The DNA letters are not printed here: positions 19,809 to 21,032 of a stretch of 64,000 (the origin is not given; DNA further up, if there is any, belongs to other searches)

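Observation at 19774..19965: Unclassified ~155-nt structured RNA with its own consensus promoter and terminator, antisense to the miaB-miaA spacer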

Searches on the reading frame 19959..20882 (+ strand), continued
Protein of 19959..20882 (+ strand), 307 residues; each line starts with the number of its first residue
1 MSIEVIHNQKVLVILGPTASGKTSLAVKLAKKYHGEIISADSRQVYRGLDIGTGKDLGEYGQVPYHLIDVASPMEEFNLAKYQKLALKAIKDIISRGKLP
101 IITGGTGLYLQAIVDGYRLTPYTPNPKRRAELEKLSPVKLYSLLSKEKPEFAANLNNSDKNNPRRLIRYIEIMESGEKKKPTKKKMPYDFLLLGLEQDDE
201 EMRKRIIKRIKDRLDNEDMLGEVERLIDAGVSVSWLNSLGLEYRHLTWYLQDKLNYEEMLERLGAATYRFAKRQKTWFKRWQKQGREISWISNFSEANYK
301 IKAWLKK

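Call 51: find_related_loci(query=window:19959-20882:+, collection=metagenome_contigs, flank=1500)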
Query window:19959-20882:+ (307 aa) in metagenome_contigs; peptide patterns used: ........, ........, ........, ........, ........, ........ (x = any residue, [..] = any of these).
207 stretches matched a pattern; 22 encode a relative of the query (tblastn E <= 1e-3); 22 distinct loci.
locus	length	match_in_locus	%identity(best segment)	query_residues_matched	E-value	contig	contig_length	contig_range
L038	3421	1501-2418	75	1-305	2e-157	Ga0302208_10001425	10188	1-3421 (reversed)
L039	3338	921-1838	75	1-305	4e-157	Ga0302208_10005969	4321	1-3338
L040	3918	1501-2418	74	1-305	1e-153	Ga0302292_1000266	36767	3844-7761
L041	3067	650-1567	75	1-305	2e-158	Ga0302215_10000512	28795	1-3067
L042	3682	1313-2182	64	11-297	1e-117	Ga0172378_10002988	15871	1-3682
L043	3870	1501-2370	64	11-297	4e-117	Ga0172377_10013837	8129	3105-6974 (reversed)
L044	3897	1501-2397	61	10-305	4e-115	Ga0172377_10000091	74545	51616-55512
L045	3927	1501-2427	59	10-305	2e-114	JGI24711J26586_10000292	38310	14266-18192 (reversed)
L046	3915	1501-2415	59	6-307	4e-114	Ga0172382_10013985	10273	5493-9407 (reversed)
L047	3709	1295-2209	60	6-307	4e-114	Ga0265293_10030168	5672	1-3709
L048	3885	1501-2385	61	6-297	1e-113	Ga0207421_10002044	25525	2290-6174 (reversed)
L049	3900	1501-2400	58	10-306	5e-110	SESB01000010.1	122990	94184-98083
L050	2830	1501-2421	57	4-306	2e-112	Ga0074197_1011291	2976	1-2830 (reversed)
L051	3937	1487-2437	54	1-307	2e-107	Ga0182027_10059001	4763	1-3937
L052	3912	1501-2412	54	10-306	7e-104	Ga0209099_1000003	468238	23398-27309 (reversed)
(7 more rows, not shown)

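Call 69: find_encoding_contigs(protein=P0073, flank=2500, max_places=2)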
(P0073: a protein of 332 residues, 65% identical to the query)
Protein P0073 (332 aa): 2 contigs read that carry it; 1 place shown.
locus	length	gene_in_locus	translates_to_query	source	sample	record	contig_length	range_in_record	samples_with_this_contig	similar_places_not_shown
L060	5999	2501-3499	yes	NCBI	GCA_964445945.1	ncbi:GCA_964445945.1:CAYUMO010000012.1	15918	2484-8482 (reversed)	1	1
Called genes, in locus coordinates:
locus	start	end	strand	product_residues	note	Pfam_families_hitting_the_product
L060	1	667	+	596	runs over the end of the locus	-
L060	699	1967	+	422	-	PF00919:UPF0004, PF04055:Radical_SAM, PF01938:TRAM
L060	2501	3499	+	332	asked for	PF01745:IPT (faint), PF01715:IPPT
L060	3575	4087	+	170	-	PF00383:dCMP_cyt_deam_1, PF14437:MafB19-deam (weak)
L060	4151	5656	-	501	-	PF02934:GatB_N, PF02637:GatB_Yqey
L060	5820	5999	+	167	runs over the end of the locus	-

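Call 70: find_encoding_contigs(protein=P0050, flank=2500, max_places=2)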
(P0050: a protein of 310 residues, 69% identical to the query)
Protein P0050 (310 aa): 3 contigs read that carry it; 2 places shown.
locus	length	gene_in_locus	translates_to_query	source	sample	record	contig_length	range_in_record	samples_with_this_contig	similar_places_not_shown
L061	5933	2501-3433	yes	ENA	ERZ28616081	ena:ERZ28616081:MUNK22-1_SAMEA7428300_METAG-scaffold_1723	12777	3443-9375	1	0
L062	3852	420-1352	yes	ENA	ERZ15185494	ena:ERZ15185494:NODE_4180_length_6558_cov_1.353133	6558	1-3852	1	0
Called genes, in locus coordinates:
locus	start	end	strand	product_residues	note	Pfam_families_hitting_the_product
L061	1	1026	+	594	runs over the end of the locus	PF13231:PMT_2 (weak)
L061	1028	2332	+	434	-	PF00919:UPF0004, PF04055:Radical_SAM, PF01938:TRAM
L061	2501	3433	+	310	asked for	PF01745:IPT (weak), PF01715:IPPT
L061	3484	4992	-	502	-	PF02934:GatB_N, PF02637:GatB_Yqey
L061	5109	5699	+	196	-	-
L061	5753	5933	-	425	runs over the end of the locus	PF02223:Thymidylate_kin, PF22769:DCD (weak), PF00692:dUTPase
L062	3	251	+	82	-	?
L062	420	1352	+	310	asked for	PF01745:IPT (weak), PF01715:IPPT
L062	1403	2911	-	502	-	PF02934:GatB_N, PF02637:GatB_Yqey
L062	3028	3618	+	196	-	-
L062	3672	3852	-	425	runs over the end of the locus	PF02223:Thymidylate_kin, PF22769:DCD (weak), PF00692:dUTPase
